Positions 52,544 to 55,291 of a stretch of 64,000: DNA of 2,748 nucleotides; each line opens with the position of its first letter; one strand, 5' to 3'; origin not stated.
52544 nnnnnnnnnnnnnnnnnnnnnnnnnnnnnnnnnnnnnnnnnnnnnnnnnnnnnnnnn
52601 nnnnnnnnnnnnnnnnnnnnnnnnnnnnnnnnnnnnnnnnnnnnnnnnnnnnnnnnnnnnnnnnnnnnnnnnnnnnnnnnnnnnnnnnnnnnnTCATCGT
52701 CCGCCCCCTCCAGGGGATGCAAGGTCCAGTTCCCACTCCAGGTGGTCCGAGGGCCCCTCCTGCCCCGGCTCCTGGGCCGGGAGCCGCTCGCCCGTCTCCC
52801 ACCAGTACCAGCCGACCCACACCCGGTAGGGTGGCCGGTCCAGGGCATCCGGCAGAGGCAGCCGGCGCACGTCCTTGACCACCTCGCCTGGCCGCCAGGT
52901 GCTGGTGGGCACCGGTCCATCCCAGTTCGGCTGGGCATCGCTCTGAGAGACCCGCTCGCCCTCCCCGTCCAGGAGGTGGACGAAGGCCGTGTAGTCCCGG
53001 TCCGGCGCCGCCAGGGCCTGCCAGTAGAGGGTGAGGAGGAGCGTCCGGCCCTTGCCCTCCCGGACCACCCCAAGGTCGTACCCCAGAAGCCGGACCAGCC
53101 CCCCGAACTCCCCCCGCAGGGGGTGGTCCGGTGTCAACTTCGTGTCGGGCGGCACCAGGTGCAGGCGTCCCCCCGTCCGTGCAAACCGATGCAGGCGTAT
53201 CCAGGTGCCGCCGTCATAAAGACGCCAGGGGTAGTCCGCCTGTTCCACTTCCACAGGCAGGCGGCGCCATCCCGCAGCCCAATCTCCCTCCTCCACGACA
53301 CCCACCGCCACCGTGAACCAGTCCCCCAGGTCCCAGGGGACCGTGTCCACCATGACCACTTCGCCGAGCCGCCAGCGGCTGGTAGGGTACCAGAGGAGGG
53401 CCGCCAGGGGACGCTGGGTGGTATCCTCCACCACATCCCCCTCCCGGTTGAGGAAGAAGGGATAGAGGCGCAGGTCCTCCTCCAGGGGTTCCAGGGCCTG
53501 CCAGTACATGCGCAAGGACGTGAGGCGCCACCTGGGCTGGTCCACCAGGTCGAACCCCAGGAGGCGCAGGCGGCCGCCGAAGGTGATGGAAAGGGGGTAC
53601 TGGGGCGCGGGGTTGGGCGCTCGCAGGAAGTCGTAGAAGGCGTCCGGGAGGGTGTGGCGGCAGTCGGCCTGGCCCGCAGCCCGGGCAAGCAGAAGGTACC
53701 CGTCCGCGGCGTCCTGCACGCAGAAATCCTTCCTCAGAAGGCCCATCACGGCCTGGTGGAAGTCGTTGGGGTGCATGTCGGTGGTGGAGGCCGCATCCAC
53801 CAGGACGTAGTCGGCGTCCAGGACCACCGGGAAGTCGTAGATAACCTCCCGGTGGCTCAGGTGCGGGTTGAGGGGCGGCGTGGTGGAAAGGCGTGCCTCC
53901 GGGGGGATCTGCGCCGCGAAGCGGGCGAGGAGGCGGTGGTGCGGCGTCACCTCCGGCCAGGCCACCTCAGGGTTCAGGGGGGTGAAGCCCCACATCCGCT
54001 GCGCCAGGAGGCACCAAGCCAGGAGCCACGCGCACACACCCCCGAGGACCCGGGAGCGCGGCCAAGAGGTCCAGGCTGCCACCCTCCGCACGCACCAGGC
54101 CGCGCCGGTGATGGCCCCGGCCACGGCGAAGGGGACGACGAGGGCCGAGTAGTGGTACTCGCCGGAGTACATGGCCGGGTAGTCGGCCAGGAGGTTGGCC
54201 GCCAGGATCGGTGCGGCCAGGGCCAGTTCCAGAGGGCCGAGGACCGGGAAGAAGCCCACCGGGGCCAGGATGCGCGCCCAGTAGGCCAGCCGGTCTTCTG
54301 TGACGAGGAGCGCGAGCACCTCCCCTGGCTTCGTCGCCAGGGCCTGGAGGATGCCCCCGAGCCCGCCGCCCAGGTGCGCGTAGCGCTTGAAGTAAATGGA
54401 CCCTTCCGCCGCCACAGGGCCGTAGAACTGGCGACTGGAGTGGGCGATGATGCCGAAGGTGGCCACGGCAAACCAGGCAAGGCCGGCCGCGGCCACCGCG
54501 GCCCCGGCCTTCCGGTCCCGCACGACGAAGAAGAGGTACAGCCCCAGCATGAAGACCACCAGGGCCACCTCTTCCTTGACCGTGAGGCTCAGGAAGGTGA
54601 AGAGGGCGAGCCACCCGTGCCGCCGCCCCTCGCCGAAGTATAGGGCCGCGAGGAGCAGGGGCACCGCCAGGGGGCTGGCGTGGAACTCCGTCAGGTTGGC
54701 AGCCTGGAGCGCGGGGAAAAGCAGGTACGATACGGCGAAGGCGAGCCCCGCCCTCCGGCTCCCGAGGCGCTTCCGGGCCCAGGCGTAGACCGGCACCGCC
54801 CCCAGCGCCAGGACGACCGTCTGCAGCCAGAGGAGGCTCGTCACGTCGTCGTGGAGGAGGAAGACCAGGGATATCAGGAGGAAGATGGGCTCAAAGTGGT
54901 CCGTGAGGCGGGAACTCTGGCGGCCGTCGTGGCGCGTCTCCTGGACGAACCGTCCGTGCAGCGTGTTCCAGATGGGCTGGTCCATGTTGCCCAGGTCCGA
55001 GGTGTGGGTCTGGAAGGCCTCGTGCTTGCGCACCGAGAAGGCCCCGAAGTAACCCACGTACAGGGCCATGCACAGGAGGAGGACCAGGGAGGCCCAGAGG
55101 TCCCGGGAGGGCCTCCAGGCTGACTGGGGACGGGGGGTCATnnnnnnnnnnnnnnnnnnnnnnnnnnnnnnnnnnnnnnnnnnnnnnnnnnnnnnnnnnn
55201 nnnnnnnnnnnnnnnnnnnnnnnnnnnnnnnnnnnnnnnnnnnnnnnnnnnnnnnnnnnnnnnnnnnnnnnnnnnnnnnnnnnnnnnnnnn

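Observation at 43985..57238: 13-kb translationally coupled operon joining a lipid-linked amino-sugar glycosylation module to murA, a SAM hydrolase and two secreted metalloproteases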

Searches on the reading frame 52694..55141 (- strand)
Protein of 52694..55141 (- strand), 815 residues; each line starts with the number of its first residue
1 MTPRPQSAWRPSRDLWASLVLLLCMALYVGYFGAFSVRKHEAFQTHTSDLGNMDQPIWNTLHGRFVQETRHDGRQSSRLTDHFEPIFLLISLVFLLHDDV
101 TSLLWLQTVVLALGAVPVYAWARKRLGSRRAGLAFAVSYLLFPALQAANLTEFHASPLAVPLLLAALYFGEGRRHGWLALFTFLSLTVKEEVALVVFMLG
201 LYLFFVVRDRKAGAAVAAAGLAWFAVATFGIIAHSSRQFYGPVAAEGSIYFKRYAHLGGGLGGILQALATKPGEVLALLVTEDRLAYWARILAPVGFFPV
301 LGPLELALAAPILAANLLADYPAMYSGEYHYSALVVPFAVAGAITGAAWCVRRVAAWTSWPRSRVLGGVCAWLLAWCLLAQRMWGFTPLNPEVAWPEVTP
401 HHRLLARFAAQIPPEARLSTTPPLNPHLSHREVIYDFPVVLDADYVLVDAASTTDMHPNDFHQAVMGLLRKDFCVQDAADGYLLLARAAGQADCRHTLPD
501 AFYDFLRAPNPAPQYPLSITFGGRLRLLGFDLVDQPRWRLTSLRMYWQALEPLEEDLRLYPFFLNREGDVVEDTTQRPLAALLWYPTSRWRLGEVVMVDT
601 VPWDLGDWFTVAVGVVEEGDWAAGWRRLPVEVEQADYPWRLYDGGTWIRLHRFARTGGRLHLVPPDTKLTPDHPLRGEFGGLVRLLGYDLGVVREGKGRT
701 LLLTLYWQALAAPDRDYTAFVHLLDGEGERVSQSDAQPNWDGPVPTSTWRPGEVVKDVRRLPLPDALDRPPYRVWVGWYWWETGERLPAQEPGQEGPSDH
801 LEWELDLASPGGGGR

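Call 5: search_protein_families(library=pfam, proteins=[window:52694-55141:-], max_evalue=0.01)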
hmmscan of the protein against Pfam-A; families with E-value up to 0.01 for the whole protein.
window:52694-55141:- (815 aa): 1 family
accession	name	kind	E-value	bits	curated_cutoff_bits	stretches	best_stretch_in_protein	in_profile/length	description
PF09852.15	DUF2079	-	1.3e-65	222.7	28.2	1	39-451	1-424/459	Predicted membrane protein (DUF2079)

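Call 8: find_encoding_contigs(protein=window:52694-55141:-, flank=10000, max_places=6)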
Protein window:52694-55141:- (815 aa): no gene with exactly this product is on record in the collection.

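Call 10: find_homologous_proteins(query=window:52694-55141:-, max_evalue=1e-10)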
Query window:52694-55141:- (815 aa): 416 proteins with E <= 1e-10 among 8000 candidates; the best 120 are listed.
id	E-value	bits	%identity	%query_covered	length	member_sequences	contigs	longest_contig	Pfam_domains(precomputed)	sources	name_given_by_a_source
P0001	0.0e+0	1704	90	100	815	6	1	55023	PF09852.16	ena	-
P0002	0.0e+0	1683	88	100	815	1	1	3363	PF09852.16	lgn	-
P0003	0.0e+0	1667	89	100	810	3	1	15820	PF09852.16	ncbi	-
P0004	0.0e+0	1638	87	100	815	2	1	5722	PF09852.16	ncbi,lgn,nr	ncbi:MAG: DUF2079 domain-containing protein [Anaerolineae bacterium]|nr:DUF2079 domain-containing pr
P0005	0.0e+0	1629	86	100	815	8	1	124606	PF09852.16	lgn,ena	-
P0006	0.0e+0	1321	72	99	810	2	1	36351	PF09852.16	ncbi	ncbi:MAG: DUF2079 domain-containing protein [Anaerolineae bacterium]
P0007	0.0e+0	1201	67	100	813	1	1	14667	PF09852.16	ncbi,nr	ncbi:MAG: DUF2079 domain-containing protein [Chloroflexi bacterium]|nr:DUF2079 domain-containing pro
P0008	4.0e-241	821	52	95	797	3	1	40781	PF09852.16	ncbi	-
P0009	2.3e-239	815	51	98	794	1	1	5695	PF09852.16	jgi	jgi:uncharacterized membrane protein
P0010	2.0e-236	806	53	93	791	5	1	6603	PF09852.16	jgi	-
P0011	5.1e-232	791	51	95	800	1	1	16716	PF09852.16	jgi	jgi:uncharacterized membrane protein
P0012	6.5e-232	791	51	94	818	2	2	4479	PF09852.16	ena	-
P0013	8.9e-231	787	51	95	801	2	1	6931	PF09852.16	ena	-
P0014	6.9e-229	781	48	96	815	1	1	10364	PF09852.16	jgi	jgi:uncharacterized membrane protein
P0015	3.0e-228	778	49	95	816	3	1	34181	PF09852.16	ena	-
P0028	6.3e-213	728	46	94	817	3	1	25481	PF09852.16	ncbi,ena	-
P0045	1.7e-195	670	51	85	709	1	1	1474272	PF09852.16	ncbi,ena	-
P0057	2.0e-190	653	46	95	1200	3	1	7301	PF09852.16,PF03706.19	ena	-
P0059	5.4e-190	652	45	95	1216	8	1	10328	PF09852.16,PF03706.19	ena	-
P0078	3.3e-184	633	44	93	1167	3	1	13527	PF09852.16,PF03706.19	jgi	-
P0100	2.1e-178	614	44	95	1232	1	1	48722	PF09852.16,PF03706.19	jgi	jgi:uncharacterized membrane protein/uncharacterized membrane protein YbhN (UPF0104 family)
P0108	3.9e-177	609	44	95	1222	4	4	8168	PF09852.16,PF03706.19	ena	-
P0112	3.3e-176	606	44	96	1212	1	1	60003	PF09852.16,PF03706.19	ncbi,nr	ncbi:MAG: DUF2079 domain-containing protein [Anaerolineae bacterium]|nr:DUF2079 domain-containing pr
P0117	5.9e-175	602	43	96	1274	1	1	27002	PF09852.16,PF03706.19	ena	-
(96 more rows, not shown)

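Call 11: find_encoding_contigs(protein=P0005, flank=10000, max_places=2)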
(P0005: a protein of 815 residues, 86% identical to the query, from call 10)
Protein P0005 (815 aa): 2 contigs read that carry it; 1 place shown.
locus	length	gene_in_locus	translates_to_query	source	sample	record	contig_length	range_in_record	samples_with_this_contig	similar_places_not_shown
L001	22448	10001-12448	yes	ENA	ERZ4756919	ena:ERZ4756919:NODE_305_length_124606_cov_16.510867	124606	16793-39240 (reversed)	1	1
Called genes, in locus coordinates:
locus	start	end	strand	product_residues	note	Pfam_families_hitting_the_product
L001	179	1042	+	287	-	PF01656:CbiA, PF10609:ParA, PF13614:AAA_31 (weak), PF00037:Fer4 (weak), PF12837:Fer4_6 (weak), PF13187:Fer4_9 (weak), PF13237:Fer4_10 (weak), PF14697:Fer4_21 (weak), +5 more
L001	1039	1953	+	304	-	PF01656:CbiA, PF10609:ParA (weak), PF13614:AAA_31 (faint), PF13484:Fer4_16 (faint), PF13237:Fer4_10 (faint), PF00037:Fer4 (weak), PF14697:Fer4_21 (weak), PF12838:Fer4_7 (weak), +3 more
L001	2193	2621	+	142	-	PF03734:YkuD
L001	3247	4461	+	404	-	PF07005:SBD_N, PF17042:NBD_C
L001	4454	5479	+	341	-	PF04166:PdxA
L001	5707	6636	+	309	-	PF14602:Hexapep_2 (faint), PF00132:Hexapep (weak), PF25087:GMPPB_C (weak), PF25084:LbH_EIF2B (weak), PF00132:Hexapep (weak)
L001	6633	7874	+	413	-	PF13477:Glyco_trans_4_2 (faint), PF13439:Glyco_transf_4, PF13579:Glyco_trans_4_4, PF20706:GT4-conflict, PF00534:Glycos_transf_1, PF13692:Glyco_trans_1_4, PF13524:Glyco_trans_1_2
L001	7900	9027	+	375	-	PF00155:Aminotran_1_2 (weak), PF01041:DegT_DnrJ_EryC1, PF01212:Beta_elim_lyase, PF01053:Cys_Met_Meta_PP (weak)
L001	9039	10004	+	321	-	PF13641:Glyco_tranf_2_3, PF00535:Glycos_transf_2, PF12804:NTP_transf_3 (weak)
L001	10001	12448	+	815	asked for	PF09852:DUF2079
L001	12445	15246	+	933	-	PF02366:PMT (faint), PF13231:PMT_2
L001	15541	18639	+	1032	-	PF14417:MEDS, PF13185:GAF_2, PF01590:GAF, PF00989:PAS, PF00989:PAS, PF08448:PAS_4, PF13426:PAS_9, PF00512:HisKA, +8 more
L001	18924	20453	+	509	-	PF01433:Peptidase_M1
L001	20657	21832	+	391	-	PF00072:Response_reg, PF06564:CBP_BcsQ (faint), PF10609:ParA (weak), PF13614:AAA_31 (faint)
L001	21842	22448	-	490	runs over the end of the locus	-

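Call 12: find_encoding_contigs(protein=P0006, flank=10000, max_places=2)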
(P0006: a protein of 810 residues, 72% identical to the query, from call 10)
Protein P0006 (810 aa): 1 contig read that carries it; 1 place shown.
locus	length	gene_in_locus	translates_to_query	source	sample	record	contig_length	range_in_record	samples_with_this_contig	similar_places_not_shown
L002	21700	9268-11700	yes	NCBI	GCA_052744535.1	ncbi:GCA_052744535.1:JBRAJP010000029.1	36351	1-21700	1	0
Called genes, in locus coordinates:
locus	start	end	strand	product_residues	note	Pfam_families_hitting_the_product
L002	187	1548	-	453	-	PF01547:SBP_bac_1, PF13416:SBP_bac_8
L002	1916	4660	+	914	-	PF15711:ILEI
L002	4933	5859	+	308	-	PF14602:Hexapep_2 (faint), PF25084:LbH_EIF2B (weak), PF25087:GMPPB_C (weak), PF00132:Hexapep (weak)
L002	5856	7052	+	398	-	PF13477:Glyco_trans_4_2 (faint), PF13439:Glyco_transf_4, PF13579:Glyco_trans_4_4, PF20706:GT4-conflict, PF00534:Glycos_transf_1, PF13692:Glyco_trans_1_4, PF13524:Glyco_trans_1_2 (faint)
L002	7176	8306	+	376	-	PF00266:Aminotran_5 (weak), PF01041:DegT_DnrJ_EryC1, PF01212:Beta_elim_lyase, PF01053:Cys_Met_Meta_PP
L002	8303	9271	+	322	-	PF13641:Glyco_tranf_2_3 (weak), PF00535:Glycos_transf_2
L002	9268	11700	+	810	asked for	PF09852:DUF2079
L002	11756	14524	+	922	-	PF13231:PMT_2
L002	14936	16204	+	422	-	PF13585:CHU_C (faint)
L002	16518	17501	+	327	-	PF00535:Glycos_transf_2, PF13641:Glyco_tranf_2_3, PF13632:Glyco_trans_2_3 (weak)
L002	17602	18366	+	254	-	PF00535:Glycos_transf_2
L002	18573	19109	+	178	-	PF01844:HNH, PF14279:HNH_5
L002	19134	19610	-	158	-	PF01451:LMWPc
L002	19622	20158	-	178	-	PF02482:Ribosomal_S30AE, PF16321:Ribosom_S30AE_C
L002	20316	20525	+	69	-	PF00037:Fer4 (weak), PF13237:Fer4_10 (weak), PF12838:Fer4_7 (weak), PF13187:Fer4_9 (weak)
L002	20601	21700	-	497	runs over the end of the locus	PF01061:ABC2_membrane (weak), PF12679:ABC2_membrane_2 (weak), PF01944:SpoIIM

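Call 13: find_encoding_contigs(protein=P0008, flank=10000, max_places=2)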
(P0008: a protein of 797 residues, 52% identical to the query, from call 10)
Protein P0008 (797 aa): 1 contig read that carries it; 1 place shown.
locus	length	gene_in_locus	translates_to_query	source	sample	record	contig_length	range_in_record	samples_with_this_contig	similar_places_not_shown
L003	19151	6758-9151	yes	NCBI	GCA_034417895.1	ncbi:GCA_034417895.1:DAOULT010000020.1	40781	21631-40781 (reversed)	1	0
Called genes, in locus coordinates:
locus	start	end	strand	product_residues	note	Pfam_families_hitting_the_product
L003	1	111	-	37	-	?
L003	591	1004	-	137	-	-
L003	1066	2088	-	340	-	PF08240:ADH_N, PF00107:ADH_zinc_N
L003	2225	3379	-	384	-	PF08240:ADH_N, PF16912:Glu_dehyd_C (weak), PF00107:ADH_zinc_N, PF13602:ADH_zinc_N_2 (faint)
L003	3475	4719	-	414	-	PF07995:GSDH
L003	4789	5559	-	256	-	-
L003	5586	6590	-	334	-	PF00356:LacI, PF13384:HTH_23 (faint), PF13936:HTH_38 (faint), PF00532:Peripla_BP_1, PF13407:Peripla_BP_4, PF13377:Peripla_BP_3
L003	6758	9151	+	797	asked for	PF09852:DUF2079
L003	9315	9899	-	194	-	PF00300:His_Phos_1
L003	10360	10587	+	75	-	-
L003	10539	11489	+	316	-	PF01145:Band_7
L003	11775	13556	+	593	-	PF13625:Helicase_C_3, PF04851:ResIII, PF16203:ERCC3_RAD25_C, PF00271:Helicase_C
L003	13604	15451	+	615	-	PF13625:Helicase_C_3 (weak)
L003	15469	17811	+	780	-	PF13625:Helicase_C_3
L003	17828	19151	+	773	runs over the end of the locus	PF13625:Helicase_C_3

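Call 14: find_encoding_contigs(protein=P0001, flank=10000, max_places=2)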
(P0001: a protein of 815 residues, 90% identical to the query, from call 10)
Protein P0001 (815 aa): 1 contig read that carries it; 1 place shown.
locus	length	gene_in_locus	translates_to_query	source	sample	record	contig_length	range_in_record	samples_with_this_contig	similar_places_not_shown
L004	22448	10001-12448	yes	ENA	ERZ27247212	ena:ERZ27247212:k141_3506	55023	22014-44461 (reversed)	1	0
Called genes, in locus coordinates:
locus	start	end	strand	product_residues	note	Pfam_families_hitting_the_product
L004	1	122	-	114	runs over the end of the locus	-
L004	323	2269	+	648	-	PF13231:PMT_2 (weak)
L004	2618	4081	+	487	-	PF06253:MTTB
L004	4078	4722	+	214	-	PF02607:B12-binding_2, PF02310:B12-binding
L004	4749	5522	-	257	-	PF13489:Methyltransf_23, PF01209:Ubie_methyltran, PF07021:MetW (faint), PF13847:Methyltransf_31, PF08241:Methyltransf_11, PF08242:Methyltransf_12, PF13649:Methyltransf_25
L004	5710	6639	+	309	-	PF14602:Hexapep_2 (faint), PF00132:Hexapep (weak), PF25087:GMPPB_C (weak), PF25084:LbH_EIF2B (weak), PF00132:Hexapep (weak)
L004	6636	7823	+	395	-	PF13439:Glyco_transf_4, PF13579:Glyco_trans_4_4, PF13477:Glyco_trans_4_2, PF20706:GT4-conflict, PF00534:Glycos_transf_1, PF13692:Glyco_trans_1_4, PF13524:Glyco_trans_1_2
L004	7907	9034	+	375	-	PF00155:Aminotran_1_2, PF01041:DegT_DnrJ_EryC1, PF01053:Cys_Met_Meta_PP, PF01212:Beta_elim_lyase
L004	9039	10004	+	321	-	PF13641:Glyco_tranf_2_3, PF00535:Glycos_transf_2, PF12804:NTP_transf_3 (weak)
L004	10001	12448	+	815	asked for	PF09852:DUF2079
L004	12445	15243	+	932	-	PF13231:PMT_2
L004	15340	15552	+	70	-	PF00037:Fer4 (weak), PF12838:Fer4_7 (weak), PF13187:Fer4_9 (weak)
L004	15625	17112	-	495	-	PF01061:ABC2_membrane (weak), PF12679:ABC2_membrane_2, PF12698:ABC2_membrane_3, PF01944:SpoIIM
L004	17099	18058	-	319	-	PF02463:SMC_N (faint), PF00005:ABC_tran, PF13604:AAA_30 (faint), PF13304:AAA_21, PF13732:DrrA1-3_C (faint)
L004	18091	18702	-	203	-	PF01066:CDP-OH_P_transf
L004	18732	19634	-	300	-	PF00294:PfkB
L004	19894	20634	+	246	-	PF01904:DUF72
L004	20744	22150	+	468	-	PF00206:Lyase_1, PF10397:ADSL_C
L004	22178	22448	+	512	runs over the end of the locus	PF02142:MGS, PF01808:AICARFT_IMPCHas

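Call 15: find_encoding_contigs(protein=P0003, flank=10000, max_places=2)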
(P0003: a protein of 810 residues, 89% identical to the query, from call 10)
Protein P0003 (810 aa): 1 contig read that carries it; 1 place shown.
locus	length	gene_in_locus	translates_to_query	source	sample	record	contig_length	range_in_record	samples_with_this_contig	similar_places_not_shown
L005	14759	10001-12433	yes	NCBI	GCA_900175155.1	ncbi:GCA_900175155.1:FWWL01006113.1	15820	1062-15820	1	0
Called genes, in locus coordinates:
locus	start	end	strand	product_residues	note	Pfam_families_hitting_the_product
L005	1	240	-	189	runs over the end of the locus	-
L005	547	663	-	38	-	-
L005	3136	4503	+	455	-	PF02878:PGM_PMM_I, PF02879:PGM_PMM_II, PF02880:PGM_PMM_III, PF00408:PGM_PMM_IV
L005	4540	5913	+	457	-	PF00483:NTP_transferase, PF01128:IspD, PF12804:NTP_transf_3, PF25087:GMPPB_C (faint), PF25084:LbH_EIF2B, PF00132:Hexapep, PF14602:Hexapep_2 (faint), PF00132:Hexapep (weak)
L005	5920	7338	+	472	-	PF01595:CNNM, PF00571:CBS, PF03471:CorC_HlyC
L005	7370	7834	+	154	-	PF08211:dCMP_cyt_deam_2, PF00383:dCMP_cyt_deam_1, PF26947:CDL (weak)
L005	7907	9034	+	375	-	PF00155:Aminotran_1_2, PF00266:Aminotran_5 (weak), PF01041:DegT_DnrJ_EryC1, PF01053:Cys_Met_Meta_PP, PF01212:Beta_elim_lyase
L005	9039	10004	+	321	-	PF13641:Glyco_tranf_2_3, PF00535:Glycos_transf_2, PF12804:NTP_transf_3 (weak)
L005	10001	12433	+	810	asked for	PF09852:DUF2079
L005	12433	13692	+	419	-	PF13231:PMT_2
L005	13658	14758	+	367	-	?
